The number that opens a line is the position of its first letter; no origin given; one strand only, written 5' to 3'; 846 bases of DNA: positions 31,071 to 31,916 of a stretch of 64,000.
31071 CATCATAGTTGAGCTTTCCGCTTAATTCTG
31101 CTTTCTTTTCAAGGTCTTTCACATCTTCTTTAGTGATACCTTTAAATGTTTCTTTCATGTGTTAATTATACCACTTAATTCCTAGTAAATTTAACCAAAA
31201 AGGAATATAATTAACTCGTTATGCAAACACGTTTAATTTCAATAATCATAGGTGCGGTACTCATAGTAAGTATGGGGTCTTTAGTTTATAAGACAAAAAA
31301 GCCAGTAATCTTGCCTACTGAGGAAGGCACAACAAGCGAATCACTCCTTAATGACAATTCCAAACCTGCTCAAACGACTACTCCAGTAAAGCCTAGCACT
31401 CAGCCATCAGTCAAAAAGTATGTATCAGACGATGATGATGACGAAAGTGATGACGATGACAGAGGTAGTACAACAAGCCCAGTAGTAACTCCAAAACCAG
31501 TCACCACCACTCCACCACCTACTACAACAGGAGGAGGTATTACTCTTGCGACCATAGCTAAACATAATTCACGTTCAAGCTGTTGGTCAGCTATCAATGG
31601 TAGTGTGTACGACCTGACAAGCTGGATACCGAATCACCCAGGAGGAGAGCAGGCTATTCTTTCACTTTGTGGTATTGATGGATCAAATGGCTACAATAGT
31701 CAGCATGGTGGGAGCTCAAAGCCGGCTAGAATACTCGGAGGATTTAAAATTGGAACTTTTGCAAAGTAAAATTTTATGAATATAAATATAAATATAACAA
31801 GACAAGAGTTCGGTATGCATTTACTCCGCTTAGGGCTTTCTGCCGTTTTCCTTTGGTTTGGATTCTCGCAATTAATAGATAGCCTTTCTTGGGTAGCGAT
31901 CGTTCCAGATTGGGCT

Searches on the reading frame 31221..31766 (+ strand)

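Call 53: search_protein_families(library=pfam, proteins=[window:31221-31766:+], max_evalue=0.001)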
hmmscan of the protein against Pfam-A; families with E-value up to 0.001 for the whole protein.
window:31221-31766:+ (182 aa): 1 family
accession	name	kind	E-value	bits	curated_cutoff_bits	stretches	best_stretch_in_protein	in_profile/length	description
PF00173.33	Cyt-b5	-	2.4e-16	59.9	23.7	1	108-179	1-72/74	Cytochrome b5-like Heme/Steroid binding domain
